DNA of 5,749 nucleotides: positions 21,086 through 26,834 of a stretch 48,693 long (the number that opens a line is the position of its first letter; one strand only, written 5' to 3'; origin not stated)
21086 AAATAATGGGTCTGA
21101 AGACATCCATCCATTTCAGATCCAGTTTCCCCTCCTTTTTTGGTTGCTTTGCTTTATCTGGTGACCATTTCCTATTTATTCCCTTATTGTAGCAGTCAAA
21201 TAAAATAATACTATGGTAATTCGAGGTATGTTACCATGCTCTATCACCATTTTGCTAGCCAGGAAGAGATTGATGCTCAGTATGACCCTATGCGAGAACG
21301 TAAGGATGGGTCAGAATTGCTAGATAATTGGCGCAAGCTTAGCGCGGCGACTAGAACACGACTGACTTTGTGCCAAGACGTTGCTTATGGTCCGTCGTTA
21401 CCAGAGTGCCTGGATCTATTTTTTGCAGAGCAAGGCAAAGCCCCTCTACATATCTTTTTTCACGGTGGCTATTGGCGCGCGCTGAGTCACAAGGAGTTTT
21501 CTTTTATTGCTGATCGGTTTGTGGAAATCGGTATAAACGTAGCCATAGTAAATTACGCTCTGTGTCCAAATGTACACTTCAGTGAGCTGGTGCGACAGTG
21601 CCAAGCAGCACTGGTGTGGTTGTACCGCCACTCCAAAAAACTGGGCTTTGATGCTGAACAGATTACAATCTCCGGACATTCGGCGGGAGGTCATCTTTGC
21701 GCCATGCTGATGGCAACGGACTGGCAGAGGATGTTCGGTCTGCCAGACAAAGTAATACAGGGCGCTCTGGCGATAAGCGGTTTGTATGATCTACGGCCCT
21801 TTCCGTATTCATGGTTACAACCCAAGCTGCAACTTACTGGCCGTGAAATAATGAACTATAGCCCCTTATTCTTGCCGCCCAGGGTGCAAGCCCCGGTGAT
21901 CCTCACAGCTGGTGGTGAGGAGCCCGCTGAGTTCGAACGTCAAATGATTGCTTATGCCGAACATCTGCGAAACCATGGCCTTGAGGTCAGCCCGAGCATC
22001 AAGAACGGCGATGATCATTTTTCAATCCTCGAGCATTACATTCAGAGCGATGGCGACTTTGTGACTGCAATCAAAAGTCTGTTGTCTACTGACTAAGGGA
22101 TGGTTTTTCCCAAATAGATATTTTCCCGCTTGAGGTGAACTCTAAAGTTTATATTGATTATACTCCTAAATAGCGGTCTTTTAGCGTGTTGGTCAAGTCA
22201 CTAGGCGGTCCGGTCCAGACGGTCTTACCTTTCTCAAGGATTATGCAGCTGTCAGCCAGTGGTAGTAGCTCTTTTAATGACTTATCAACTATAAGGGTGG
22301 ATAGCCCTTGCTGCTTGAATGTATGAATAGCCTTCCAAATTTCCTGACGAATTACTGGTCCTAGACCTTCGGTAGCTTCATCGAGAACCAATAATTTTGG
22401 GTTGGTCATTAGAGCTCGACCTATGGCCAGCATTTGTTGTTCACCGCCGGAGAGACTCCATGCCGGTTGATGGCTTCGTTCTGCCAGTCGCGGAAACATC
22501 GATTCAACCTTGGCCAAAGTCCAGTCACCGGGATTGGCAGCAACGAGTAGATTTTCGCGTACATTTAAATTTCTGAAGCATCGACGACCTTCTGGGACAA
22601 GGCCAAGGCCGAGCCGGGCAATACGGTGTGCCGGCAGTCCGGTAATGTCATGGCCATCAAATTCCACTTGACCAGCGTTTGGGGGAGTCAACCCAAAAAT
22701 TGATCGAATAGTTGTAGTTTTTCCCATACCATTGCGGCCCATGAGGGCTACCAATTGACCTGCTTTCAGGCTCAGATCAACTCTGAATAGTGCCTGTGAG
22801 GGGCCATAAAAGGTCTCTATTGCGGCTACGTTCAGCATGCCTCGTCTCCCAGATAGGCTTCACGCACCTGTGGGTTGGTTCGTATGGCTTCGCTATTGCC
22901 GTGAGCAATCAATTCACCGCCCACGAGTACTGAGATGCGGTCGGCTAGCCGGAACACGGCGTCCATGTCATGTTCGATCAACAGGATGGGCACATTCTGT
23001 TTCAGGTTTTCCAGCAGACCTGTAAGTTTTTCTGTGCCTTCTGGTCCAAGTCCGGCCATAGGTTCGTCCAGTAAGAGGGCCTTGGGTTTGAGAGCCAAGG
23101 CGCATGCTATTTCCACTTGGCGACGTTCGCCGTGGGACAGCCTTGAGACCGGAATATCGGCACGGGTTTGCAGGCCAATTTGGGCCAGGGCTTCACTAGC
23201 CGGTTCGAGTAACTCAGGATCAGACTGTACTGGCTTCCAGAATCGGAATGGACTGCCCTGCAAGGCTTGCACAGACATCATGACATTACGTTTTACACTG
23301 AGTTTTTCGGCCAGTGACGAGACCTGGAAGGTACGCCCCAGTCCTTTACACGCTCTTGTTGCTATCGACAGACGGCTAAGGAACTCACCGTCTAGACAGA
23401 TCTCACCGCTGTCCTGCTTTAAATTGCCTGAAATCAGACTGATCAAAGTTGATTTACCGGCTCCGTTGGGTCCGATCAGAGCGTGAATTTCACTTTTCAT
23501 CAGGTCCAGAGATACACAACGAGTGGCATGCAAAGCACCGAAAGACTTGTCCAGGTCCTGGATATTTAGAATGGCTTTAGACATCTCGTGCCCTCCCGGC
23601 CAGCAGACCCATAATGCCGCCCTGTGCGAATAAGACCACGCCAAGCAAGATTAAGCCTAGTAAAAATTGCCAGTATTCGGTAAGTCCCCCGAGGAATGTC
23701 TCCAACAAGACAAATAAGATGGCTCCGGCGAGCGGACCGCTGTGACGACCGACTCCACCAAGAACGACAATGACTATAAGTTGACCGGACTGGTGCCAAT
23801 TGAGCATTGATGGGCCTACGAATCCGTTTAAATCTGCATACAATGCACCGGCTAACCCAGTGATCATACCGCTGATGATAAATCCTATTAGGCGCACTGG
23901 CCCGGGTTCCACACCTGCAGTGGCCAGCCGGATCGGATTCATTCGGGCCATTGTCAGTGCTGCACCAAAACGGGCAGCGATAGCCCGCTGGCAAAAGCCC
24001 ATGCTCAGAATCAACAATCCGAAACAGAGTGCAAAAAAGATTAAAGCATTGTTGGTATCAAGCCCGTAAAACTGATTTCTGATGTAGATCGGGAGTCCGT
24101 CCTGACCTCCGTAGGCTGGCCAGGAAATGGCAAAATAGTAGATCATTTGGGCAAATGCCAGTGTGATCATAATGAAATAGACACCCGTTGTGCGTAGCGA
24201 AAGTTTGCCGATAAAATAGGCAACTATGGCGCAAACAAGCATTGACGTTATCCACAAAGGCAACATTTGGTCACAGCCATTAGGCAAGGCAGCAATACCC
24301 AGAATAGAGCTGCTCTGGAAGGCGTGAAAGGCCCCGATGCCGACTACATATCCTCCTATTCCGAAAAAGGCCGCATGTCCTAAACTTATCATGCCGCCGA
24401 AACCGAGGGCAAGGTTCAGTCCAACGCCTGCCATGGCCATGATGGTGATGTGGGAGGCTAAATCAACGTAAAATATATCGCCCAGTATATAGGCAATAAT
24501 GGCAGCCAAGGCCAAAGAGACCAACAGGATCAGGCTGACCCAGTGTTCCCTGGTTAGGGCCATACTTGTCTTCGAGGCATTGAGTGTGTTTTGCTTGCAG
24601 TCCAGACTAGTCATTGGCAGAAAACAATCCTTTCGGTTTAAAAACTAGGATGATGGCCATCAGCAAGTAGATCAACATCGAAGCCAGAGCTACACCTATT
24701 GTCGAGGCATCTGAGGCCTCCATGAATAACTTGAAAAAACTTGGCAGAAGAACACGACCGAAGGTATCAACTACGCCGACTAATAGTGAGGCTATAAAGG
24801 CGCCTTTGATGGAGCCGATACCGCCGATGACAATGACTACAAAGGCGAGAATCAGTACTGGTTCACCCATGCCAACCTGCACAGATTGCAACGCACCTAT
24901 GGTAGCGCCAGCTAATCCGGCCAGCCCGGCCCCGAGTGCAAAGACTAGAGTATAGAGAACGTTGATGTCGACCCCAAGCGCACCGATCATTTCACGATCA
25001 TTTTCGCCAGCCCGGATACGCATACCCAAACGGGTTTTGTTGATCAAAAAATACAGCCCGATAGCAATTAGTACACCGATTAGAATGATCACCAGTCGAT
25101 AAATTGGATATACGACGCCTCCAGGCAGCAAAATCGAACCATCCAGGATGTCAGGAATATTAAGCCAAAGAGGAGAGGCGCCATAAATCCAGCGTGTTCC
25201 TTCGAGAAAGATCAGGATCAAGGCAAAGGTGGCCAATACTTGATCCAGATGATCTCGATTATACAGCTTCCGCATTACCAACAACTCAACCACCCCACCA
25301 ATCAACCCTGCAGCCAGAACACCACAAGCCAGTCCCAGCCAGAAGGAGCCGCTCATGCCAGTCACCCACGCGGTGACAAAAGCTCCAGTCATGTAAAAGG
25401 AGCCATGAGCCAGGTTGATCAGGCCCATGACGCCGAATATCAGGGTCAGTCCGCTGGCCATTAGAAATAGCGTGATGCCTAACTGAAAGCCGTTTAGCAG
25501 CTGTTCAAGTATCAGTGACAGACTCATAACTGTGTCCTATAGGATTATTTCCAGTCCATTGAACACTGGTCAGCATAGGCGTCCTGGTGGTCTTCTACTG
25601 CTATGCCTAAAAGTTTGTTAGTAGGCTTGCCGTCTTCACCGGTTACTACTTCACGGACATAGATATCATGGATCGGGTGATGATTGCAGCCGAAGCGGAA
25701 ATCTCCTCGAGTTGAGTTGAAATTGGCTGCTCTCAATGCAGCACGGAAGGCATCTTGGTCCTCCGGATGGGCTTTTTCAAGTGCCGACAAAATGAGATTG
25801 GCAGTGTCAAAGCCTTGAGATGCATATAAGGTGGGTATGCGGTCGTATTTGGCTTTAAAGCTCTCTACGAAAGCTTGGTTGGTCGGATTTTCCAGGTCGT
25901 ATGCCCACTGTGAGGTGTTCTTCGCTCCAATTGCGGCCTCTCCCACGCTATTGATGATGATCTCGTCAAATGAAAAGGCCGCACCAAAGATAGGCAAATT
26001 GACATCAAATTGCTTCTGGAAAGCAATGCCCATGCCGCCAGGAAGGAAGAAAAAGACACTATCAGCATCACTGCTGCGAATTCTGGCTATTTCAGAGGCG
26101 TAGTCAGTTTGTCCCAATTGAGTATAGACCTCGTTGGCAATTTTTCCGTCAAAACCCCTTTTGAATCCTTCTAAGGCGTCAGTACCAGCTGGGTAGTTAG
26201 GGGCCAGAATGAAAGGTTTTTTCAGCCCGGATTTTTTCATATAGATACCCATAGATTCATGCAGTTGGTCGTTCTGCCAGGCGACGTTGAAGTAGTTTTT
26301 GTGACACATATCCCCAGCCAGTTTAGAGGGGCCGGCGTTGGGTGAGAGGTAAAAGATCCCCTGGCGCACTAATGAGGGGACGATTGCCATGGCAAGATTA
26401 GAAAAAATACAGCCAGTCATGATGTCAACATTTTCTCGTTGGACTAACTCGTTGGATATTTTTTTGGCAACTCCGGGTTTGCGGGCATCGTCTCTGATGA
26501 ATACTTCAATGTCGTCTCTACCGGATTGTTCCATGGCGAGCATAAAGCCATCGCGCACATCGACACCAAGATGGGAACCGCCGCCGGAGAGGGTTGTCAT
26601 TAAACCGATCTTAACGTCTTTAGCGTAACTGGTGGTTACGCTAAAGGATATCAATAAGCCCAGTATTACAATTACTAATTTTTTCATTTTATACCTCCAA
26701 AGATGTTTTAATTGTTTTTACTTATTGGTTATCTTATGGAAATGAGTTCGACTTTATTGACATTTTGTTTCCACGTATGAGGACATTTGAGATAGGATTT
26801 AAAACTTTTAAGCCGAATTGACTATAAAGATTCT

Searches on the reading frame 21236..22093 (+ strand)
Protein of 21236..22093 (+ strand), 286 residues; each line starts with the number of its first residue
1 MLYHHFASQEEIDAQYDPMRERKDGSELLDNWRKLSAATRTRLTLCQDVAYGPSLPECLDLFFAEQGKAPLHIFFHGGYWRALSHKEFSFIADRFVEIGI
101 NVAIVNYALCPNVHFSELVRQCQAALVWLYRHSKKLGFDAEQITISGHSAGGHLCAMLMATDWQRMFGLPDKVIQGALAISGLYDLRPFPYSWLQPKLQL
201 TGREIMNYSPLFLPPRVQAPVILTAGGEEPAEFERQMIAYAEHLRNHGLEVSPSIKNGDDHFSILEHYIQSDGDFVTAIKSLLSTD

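Call 11: search_protein_families(library=ncbifam, proteins=[window:21236-22093:+])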
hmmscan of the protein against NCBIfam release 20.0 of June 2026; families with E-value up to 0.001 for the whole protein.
window:21236-22093:+ (286 aa): 9 families
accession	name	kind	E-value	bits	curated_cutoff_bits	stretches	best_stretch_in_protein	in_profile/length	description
NF058665.1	HaHSL_fam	equivalog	1.7e-43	148.8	320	1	12-278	2-258/260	hormone-sensitive lipase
NF058653.1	LipP1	equivalog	1.6e-15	56.7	350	1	65-159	67-162/300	LipP1 family hormone-sensitive lipase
NF033149.0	CHL_hydrolase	equivalog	1.8e-14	53.4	500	1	52-158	58-165/310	chloramphenicol hydrolase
NF052354.1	EstLipQMycob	equivalog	5.6e-12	45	700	1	18-186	110-287/418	esterase LipQ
NF007547.0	PRK10162.1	equivalog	1.3e-08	34.1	389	1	73-187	88-201/321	acetyl esterase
NF058651.1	GESAG_HSLs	subfamily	3.6e-06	26.3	430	1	73-170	71-165/296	GESAG motif subfamily hormone-sensitive lipase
NF052620.1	AryltfaseLP1002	equivalog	4.8e-06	26.1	300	1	65-158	28-123/265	lp_1002 family arylesterase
NF041902.1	pecacetest_PaeX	equivalog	0.00017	20.7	550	1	71-162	78-172/318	pectin acetylesterase PaeX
NF042968.1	AcxylEst_AxeA1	equivalog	0.00044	18.7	700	1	76-158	56-137/459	acetylxylan esterase AxeA1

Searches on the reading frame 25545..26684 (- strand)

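Call 11: search_protein_families(library=ncbifam, proteins=[window:25545-26684:-])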
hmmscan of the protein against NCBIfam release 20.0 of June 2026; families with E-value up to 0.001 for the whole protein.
window:25545-26684:- (379 aa): 3 families
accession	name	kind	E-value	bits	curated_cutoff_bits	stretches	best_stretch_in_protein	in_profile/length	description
TIGR03407.1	urea_ABC_UrtA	exception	2.6e-20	72.6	492.75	1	24-346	1-339/361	urea ABC transporter substrate-binding protein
TIGR03669.1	urea_ABC_arch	equivalog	7.9e-13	48.1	494.8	1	25-346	2-336/375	urea ABC transporter substrate-binding protein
NF011933.0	PRK15404.1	subfamily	5.9e-12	45.3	477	1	12-331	15-344/370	high-affinity branched-chain amino acid ABC transporter substrate-binding protein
